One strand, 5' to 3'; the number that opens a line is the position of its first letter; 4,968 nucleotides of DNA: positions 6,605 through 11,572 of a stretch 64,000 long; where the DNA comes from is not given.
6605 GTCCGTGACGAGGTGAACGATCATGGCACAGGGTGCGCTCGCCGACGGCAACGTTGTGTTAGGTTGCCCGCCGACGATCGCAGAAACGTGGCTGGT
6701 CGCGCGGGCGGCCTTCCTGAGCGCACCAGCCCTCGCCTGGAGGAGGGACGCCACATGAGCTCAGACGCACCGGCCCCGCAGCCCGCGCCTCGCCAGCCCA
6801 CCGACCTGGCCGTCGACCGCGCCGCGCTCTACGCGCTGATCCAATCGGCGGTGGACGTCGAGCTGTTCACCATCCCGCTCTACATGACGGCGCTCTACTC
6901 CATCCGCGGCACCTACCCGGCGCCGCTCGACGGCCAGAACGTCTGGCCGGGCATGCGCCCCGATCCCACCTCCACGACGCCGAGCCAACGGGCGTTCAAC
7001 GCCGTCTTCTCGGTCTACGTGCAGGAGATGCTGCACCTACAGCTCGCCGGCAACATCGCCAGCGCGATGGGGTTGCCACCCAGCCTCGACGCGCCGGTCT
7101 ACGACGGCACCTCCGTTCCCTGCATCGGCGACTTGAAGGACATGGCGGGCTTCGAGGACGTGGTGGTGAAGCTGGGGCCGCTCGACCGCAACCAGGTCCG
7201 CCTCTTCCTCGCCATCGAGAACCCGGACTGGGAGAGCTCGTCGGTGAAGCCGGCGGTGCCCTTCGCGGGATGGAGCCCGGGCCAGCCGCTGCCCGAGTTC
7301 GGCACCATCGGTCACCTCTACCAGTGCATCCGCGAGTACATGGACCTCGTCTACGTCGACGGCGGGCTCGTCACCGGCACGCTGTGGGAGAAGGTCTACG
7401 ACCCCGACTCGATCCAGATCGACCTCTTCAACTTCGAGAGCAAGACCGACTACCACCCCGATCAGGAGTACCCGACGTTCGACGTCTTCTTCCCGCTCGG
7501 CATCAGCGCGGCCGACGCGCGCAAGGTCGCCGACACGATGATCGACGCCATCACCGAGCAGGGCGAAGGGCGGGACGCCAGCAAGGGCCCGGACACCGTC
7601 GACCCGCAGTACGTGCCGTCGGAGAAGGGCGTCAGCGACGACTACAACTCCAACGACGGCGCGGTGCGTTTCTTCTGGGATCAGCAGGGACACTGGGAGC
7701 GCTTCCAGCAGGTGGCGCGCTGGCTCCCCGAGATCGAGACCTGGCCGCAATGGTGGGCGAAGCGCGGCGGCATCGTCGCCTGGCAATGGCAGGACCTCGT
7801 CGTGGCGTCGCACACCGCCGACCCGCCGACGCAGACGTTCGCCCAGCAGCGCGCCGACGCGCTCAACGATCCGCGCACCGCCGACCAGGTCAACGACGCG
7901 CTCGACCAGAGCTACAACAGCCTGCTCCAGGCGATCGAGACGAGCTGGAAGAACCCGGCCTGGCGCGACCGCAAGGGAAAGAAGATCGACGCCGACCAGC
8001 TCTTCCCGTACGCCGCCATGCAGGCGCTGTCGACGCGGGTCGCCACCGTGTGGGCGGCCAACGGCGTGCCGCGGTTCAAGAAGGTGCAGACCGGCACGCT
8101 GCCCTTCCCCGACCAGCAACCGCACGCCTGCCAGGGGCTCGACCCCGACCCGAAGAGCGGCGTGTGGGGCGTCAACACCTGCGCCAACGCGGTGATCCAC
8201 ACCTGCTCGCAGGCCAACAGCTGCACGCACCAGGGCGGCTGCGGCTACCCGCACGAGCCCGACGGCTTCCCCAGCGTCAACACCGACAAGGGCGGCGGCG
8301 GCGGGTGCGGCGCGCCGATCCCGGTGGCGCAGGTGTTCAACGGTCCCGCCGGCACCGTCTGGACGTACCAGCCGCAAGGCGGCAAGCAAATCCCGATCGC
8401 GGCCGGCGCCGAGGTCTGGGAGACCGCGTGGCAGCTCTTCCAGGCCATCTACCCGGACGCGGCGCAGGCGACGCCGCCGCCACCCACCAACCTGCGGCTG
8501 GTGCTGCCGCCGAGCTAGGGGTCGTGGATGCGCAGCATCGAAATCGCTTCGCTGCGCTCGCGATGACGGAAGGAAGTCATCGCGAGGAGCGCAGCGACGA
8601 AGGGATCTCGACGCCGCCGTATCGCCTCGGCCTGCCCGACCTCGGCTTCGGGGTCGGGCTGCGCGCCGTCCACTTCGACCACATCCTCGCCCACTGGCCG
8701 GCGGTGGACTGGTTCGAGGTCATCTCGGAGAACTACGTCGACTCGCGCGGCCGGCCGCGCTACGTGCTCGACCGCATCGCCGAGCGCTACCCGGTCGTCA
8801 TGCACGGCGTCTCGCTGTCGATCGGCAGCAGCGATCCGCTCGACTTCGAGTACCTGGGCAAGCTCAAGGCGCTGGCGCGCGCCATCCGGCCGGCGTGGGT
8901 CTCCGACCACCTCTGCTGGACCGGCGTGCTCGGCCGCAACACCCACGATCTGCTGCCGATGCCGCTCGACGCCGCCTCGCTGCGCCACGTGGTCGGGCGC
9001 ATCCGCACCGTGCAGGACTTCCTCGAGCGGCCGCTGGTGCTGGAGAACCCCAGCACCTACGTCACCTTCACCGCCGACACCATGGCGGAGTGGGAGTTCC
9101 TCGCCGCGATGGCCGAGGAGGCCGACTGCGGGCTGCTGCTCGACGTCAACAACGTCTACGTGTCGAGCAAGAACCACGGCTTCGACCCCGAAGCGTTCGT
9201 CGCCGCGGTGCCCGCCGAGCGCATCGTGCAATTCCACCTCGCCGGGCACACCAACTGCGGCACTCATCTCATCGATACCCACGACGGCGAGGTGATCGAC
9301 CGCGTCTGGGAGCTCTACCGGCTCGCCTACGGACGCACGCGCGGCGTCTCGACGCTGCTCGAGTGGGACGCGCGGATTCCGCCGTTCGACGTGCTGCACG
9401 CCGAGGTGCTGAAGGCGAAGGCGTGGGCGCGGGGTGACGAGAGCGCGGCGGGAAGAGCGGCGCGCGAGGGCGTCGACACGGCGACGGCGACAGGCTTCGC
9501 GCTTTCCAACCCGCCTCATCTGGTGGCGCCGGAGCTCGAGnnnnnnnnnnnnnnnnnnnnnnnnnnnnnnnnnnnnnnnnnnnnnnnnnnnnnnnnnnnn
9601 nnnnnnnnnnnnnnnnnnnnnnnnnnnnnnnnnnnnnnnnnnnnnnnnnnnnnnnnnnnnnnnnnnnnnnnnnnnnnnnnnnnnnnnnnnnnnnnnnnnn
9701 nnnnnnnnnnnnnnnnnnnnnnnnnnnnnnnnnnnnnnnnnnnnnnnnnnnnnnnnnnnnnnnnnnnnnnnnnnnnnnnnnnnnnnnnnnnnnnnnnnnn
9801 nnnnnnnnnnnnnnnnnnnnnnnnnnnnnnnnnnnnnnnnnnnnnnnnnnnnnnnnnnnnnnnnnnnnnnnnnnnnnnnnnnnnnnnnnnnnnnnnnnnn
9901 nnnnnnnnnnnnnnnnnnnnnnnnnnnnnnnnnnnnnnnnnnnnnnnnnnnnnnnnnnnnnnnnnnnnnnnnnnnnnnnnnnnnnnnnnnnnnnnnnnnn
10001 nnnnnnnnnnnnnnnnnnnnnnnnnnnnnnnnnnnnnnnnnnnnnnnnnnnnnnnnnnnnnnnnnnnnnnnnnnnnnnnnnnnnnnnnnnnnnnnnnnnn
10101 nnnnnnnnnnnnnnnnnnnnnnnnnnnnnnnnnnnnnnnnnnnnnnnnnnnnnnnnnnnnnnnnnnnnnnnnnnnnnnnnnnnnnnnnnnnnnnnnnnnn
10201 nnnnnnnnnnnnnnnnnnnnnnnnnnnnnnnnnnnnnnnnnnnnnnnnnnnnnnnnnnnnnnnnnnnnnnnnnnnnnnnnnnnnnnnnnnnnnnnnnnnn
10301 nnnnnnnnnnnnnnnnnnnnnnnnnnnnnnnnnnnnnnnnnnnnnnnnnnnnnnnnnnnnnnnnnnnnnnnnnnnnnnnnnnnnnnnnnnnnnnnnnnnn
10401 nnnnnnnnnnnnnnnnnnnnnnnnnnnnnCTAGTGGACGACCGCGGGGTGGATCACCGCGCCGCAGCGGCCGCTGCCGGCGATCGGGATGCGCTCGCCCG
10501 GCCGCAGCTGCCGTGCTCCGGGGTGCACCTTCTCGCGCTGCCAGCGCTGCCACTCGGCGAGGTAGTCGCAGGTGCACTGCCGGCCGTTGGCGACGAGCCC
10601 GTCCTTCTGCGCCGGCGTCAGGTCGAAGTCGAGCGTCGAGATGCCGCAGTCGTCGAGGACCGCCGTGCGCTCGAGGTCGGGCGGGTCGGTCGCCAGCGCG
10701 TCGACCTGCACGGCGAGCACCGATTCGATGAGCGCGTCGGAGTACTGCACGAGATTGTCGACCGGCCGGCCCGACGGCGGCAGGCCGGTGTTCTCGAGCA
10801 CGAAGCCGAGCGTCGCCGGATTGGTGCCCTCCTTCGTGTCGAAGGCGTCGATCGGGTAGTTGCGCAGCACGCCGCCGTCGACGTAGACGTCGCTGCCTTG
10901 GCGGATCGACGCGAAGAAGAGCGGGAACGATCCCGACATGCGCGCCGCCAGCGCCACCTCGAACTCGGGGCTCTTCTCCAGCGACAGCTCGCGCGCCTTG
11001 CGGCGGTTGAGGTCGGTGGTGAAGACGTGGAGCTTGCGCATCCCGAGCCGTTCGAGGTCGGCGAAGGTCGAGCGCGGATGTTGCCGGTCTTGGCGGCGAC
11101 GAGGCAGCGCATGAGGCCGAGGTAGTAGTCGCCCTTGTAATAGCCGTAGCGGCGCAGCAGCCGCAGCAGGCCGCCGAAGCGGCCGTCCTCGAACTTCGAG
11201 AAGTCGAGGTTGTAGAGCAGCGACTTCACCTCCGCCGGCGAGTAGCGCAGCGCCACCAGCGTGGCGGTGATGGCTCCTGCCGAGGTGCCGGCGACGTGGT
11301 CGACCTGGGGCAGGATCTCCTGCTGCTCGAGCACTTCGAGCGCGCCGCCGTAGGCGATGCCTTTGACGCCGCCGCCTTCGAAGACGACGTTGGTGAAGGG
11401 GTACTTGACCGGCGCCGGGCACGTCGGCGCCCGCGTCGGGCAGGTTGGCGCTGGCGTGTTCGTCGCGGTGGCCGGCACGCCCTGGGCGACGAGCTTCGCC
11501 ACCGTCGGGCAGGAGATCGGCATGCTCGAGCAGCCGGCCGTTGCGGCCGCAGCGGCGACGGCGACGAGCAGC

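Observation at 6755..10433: MNIO (DUF692) + DUF2063 pair operonic with a full-size ferritin-like protein instead of a short bufferin-type precursor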

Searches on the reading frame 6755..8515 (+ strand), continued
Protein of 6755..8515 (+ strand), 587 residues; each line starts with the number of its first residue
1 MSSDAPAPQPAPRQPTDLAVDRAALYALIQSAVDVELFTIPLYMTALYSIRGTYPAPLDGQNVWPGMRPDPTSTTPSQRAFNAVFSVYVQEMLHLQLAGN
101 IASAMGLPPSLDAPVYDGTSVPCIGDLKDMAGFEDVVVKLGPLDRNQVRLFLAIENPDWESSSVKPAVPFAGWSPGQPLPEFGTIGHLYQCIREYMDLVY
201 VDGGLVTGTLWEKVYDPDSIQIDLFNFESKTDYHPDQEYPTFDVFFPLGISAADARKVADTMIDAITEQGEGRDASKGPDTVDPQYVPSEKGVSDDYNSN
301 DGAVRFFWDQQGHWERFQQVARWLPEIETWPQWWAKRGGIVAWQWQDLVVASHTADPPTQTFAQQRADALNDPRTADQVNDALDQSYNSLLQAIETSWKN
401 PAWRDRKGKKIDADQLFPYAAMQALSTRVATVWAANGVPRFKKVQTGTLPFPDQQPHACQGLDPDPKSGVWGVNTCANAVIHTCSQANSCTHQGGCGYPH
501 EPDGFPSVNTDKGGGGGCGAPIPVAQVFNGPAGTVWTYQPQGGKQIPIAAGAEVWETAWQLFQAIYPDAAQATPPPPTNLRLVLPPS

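Call 51: fold_search(model_id=the predicted structure, library=pdb)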
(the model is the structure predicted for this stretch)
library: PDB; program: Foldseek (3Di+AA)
matches with E <= 10: 51; with E <= 0.001: 2
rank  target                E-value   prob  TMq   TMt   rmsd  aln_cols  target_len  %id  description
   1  3hl1_A                3.6e-11  1.00  0.37  0.72   8.6       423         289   22  CRYSTAL STRUCTURE OF A FERRITIN LIKE PROTEIN (CC_0557) FROM CAULOBACTER VIBRIOIDES AT 1.95 A RESOLUTION (released 2009-06-09)
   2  3hl1_B                3.1e-10  1.00  0.35  0.71   8.7       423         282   20  CRYSTAL STRUCTURE OF A FERRITIN LIKE PROTEIN (CC_0557) FROM CAULOBACTER VIBRIOIDES AT 1.95 A RESOLUTION (released 2009-06-09)
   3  9buh_Ak               6.5e-01  0.02  0.10  0.11  26.1       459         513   12  Cryo-EM structure of respiratory supercomplex I III IV (released 2025-05-21)
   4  5gli                  1.7e+00  0.01  0.08  0.09  27.6       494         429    8  Human endothelin receptor type-B in the ligand-free form (released 2016-09-07)
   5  1u2j_A                2.3e+00  0.01  0.07  0.12  21.2       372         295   11  Crystal structure of the C-terminal domain from the catalase-peroxidase KatG of Escherichia coli (P21 21 21) (released 2004-10-05)
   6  3omi_C                2.4e+00  0.02  0.13  0.14  22.0       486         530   10  Catalytic core subunits (I and II) of cytochrome C oxidase from Rhodobacter sphaeroides with D132A mutation (released 2011-02-02)
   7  4xtn_C                2.5e+00  0.02  0.10  0.17  22.8       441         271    8  Crystal structure of the light-driven sodium pump KR2 in the pentameric red form, pH 4.9 (released 2015-04-01)
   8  2v8t_A                3.1e+00  0.12  0.09  0.17   6.0        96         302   17  Crystal structure of Mn catalase from Thermus Thermophilus complexed with chloride (released 2007-09-11)
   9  4xtn_J                3.1e+00  0.01  0.09  0.15  22.2       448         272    7  Crystal structure of the light-driven sodium pump KR2 in the pentameric red form, pH 4.9 (released 2015-04-01)
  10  6hu9_a                3.1e+00  0.01  0.09  0.10  23.2       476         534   11  III2-IV2 mitochondrial respiratory supercomplex from S. cerevisiae (released 2018-12-26)
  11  2cwl_B                3.9e+00  0.11  0.09  0.17   6.0        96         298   17  Crystal structure of manganese-free form of pseudocatalase from Thermus thermophilus HB8 (released 2005-12-21)
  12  6rf4_A                3.9e+00  0.01  0.08  0.13  23.9       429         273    9  Crystal structure of the potassium-pumping S254A mutant of the light-driven sodium pump KR2 in the pentameric form, pH (released 2019-04-24)
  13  7vuw_N                3.9e+00  0.01  0.10  0.12  26.1       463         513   12  Bovine heart cytochrome c oxidase in the cyanide-bound fully oxidized state at 50 K (released 2022-11-16)
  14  9fks_g                4.1e+00  0.01  0.13  0.14  21.9       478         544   11  Respiratory supercomplex CIII2-CIV2 from alphaproteobacterium (released 2025-12-17)
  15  4xnw_C                4.3e+00  0.01  0.10  0.15  24.0       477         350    9  The human P2Y1 receptor in complex with MRS2500 (released 2015-04-01)
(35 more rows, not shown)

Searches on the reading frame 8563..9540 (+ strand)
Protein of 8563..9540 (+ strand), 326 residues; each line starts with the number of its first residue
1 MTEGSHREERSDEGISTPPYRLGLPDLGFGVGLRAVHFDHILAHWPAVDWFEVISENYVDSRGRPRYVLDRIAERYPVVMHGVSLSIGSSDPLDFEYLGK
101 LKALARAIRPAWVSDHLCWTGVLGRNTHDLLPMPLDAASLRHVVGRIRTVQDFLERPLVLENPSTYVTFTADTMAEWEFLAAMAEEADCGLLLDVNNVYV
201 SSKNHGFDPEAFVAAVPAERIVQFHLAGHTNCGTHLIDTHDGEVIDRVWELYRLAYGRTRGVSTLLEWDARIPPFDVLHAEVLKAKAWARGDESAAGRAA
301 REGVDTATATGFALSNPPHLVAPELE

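Call 6: search_protein_families(library=pfam, proteins=[window:8563-9540:+], max_evalue=0.01)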
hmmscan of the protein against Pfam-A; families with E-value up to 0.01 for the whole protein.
window:8563-9540:+ (326 aa): 2 families
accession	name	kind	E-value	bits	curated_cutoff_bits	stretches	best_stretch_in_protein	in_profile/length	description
PF05114.20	MbnB_TglH_ChrH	-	2e-107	358.8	25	1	29-288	2-261/263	RiPP precursor modification enzyme MbnB/TglH/ChrH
PF01261.30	AP_endonuc_2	-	0.0013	18.9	31.1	1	129-238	98-197/249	Xylose isomerase-like TIM barrel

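Call 7: search_protein_families(library=ncbifam, proteins=[window:8563-9540:+], max_evalue=0.01)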
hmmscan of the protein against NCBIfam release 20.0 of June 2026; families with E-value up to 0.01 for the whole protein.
window:8563-9540:+ (326 aa): 5 families
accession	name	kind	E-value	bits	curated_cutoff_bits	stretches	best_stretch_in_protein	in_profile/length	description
NF050167.1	MNIO_BufB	equivalog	1.3e-106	355.7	310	1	29-285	1-261/262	MNIO family bufferin maturase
NF003818.2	PRK05409.1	equivalog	1e-75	254.7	360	1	29-285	2-260/264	HvfB family MNIO-type RiPP peptide maturase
NF050151.1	RiPP_MNIO_ApyH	equivalog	1.5e-28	99.8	400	1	40-285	24-276/283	multinuclear non-heme iron-dependent oxidative enzyme ApyH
TIGR04159.2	methbact_MbnB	equivalog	2e-12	47.2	325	1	96-247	67-216/261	methanobactin biosynthesis protein MbnB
NF050165.1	MNIO_ChrH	equivalog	7.8e-11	41.6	600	1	69-244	50-232/363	MNIO family chryseobactin maturase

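Call 57: search_dna_similar(query=window:8563-9540:+, collection=plasmids, mode=protein, max_rows=40)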
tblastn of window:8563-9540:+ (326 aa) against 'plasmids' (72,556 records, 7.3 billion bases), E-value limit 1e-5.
Records with a match: 508; places in all: 581; records where one place covers at least 80% of the query: 181.
Best place of each record, by identity: 60-80% 1; <60% 507.
By first word of the organism name: Ralstonia 136; Escherichia 73; Burkholderia 56; Sinorhizobium 41; Rhizobium 39; Klebsiella 18; Paraburkholderia 16; Shinella 11; Pseudomonas 10; Salmonella 8; and 49 more.
By predicted mobility (MOB-suite, as given by PLSDB): non-mobilizable 215; mobilizable 159; conjugative 134.
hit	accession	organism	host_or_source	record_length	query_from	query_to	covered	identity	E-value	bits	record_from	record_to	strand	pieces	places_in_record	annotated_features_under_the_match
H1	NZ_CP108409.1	Kitasatospora sp. NBC_01300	-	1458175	21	289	83%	63.6%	3e-105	344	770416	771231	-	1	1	record has no annotation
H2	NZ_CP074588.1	Pseudoalteromonas piscicida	mixed culture,water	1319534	24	317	90%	57.5%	2e-103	339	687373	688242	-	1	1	none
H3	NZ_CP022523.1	Pseudoalteromonas sp. NC201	pure culture,sea water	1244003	24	317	90%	57.2%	1e-102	337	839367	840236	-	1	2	none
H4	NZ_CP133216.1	Thiothrix subterranea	hydrogen sulfide spring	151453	25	296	83%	54.5%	4e-92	306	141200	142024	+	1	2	DUF692 domain-containing protein | DNA-binding domain-containing protein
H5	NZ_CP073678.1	Cupriavidus sp. KK10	Isolate,A bacterial consortium from ...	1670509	15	295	86%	51.6%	3e-79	269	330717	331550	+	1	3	none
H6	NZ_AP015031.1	Pseudomonas putida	-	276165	27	296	83%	52.6%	1e-83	282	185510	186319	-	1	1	DUF692 domain-containing protein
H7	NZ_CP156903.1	Pseudomonas kurunegalensis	Homo sapiens,stool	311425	27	296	83%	52.6%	1e-83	282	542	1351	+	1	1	DUF692 domain-containing protein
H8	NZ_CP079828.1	Pseudomonas sp. HD6515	sewage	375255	27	296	83%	52.6%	1e-83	282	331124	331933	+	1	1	DUF692 domain-containing protein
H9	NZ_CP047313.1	Pseudomonas putida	whole organism,soil sample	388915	27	296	83%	52.6%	1e-83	282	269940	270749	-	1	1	DUF692 domain-containing protein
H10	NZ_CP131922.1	Pseudomonas kurunegalensis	Homo sapiens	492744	27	296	83%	52.6%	1e-83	282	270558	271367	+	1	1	DUF692 domain-containing protein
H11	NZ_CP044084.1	Pseudomonas luteola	Homo sapiens,clinical isolate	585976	27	296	83%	52.6%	1e-83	282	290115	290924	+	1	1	DUF692 domain-containing protein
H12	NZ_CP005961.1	Pseudomonas mandelii JR-1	natural mineral water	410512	25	287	81%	53.6%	5e-86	289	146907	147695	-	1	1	DUF692 domain-containing protein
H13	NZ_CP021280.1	Legionella pneumophila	protozoa,bulk water sample from a shower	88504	27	290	81%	53.0%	4e-92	306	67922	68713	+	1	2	DUF692 domain-containing protein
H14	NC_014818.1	Asticcacaulis excentricus CB 48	pond water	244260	25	289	81%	50.9%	6e-78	266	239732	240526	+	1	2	DUF692 domain-containing protein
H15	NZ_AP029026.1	Asticcacaulis sp. DW145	-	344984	28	289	80%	51.1%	1e-79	270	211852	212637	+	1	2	DUF692 domain-containing protein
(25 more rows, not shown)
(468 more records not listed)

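Call 58: get_annotated_region(hit=H13, flank=3000)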
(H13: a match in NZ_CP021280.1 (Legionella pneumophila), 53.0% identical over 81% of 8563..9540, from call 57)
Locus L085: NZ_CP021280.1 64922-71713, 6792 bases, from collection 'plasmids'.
description: Legionella pneumophila subsp. fraseri strain F-4198 plasmid unnamed, complete sequence
organism: Legionella pneumophila (NCBI taxid 91892)
taxonomy: Bacteria; Pseudomonadota; Gammaproteobacteria; Legionellales; Legionellaceae; Legionella; Legionella pneumophila
host: -; source: protozoa,bulk water sample from a shower; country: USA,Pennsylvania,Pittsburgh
typing (MOB-suite, as given by PLSDB): conjugative; replicon rep_cluster_522; relaxase MOBF; mating-pair formation MPF_F
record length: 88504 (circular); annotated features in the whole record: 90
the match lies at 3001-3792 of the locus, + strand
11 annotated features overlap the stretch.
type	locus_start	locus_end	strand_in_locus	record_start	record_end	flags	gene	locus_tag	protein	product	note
CDS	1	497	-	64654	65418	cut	-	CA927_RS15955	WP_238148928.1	YiiX/YebB-like N1pC/P60 family cysteine hydrolase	-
CDS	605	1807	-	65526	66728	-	-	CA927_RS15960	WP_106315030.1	cation:proton antiporter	GO:0006812 - monoatomic cation transport [Evidence IEA]; GO:1902600 - proton transmembrane transport [Evidence IEA]; ...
CDS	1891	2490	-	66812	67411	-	-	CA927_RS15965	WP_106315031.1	TetR/AcrR family transcriptional regulator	GO:0006355 - regulation of DNA-templated transcription [Evidence IEA]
CDS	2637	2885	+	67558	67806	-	-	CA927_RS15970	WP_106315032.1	hypothetical protein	-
CDS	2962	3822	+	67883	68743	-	-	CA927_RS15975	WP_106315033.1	DUF692 domain-containing protein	-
CDS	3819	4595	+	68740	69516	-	-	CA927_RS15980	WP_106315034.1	DNA-binding domain-containing protein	-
CDS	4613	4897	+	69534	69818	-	-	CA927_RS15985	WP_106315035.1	DUF2282 domain-containing protein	-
CDS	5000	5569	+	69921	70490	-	-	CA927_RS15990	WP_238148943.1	YceI family protein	-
CDS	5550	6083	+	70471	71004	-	-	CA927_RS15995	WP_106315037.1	cytochrome b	GO:0022904 - respiratory electron transport chain [Evidence IEA]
CDS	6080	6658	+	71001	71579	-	-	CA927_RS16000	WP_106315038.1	YceI family protein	-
CDS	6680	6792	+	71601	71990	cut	-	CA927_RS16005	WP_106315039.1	thioredoxin family protein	-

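Call 59: get_annotated_region(hit=H14, flank=3000)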
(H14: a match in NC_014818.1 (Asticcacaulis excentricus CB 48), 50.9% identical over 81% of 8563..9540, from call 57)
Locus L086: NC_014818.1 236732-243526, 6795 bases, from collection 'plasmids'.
description: Asticcacaulis excentricus CB 48 plasmid pASTEX01, complete sequence
organism: Asticcacaulis excentricus CB 48 (NCBI taxid 573065)
taxonomy: Bacteria; Pseudomonadota; Alphaproteobacteria; Caulobacterales; Caulobacteraceae; Asticcacaulis; Asticcacaulis excentricus; Asticcacaulis excentricus CB 48
host: -; source: pond water; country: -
typing (MOB-suite, as given by PLSDB): non-mobilizable; replicon rep_cluster_753
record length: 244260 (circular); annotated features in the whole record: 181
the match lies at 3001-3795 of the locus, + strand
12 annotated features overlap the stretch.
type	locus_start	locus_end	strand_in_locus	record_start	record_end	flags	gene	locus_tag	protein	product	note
CDS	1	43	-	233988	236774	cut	-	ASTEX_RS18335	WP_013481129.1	TonB-dependent receptor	GO:0006810 - transport [Evidence IEA]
CDS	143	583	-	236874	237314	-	-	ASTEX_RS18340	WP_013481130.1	DoxX family protein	-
CDS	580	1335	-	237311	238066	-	-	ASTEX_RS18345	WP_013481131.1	DNA-binding domain-containing protein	-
CDS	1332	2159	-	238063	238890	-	-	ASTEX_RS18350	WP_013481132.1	DUF692 domain-containing protein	-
CDS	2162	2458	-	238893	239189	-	-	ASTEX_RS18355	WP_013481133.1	DUF2282 domain-containing protein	-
CDS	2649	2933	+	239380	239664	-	-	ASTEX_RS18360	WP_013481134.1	hypothetical protein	-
CDS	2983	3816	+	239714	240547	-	-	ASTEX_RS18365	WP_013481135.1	DUF692 domain-containing protein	-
CDS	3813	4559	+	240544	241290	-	-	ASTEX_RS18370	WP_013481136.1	DNA-binding domain-containing protein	-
CDS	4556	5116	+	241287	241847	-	-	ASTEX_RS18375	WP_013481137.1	sigma-70 family RNA polymerase sigma factor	GO:0006352 - DNA-templated transcription initiation [Evidence IEA]; GO:0006355 - regulation of DNA-templated ...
CDS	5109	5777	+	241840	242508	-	-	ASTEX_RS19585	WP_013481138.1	NrsF family protein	-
CDS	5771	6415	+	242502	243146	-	-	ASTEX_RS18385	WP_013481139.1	NrsF family protein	-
CDS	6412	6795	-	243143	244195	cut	-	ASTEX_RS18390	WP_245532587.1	alpha/beta fold hydrolase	-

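Call 95: search_solved_structures(query=window:8563-9540:+, max_evalue=0.00001)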
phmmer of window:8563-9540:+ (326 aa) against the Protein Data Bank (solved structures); distinct sequences matched with E-value up to 0.00001: 8.
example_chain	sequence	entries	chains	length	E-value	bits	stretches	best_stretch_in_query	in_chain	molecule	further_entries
3bww_A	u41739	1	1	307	2.3e-50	174.9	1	46-231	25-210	Protein of unknown function DUF692/COG3220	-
8hci_D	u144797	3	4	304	8.1e-18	67.9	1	67-270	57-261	DUF692 family protein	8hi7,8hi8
7tcr_A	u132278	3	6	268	8.5e-09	38.2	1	47-248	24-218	Methanobactin biosynthesis cassette protein MbnB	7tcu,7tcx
7fc0_E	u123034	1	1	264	3.1e-08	36.4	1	41-245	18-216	Methanobactin biosynthesis cassette protein MbnB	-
7fc0_B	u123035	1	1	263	3.2e-08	36.3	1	41-245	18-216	Methanobactin biosynthesis cassette protein MbnB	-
7dz9_B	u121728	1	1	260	7e-08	35.2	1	91-249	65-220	cpMbnB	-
7dz9_A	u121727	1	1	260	7e-08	35.2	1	91-249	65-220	MbnB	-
7tcw_A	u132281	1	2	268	7.4e-08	35.1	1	47-233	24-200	Methanobactin biosynthesis cassette protein MbnB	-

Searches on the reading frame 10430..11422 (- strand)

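Call 6: search_protein_families(library=pfam, proteins=[window:10430-11422:-], max_evalue=0.01)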
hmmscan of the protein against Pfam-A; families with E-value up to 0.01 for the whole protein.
window:10430-11422:- (330 aa): 1 family
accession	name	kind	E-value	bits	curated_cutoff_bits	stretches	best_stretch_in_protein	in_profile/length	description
PF01734.28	Patatin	-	7e-12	46.4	27.7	1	114-194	106-190/191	Patatin-like phospholipase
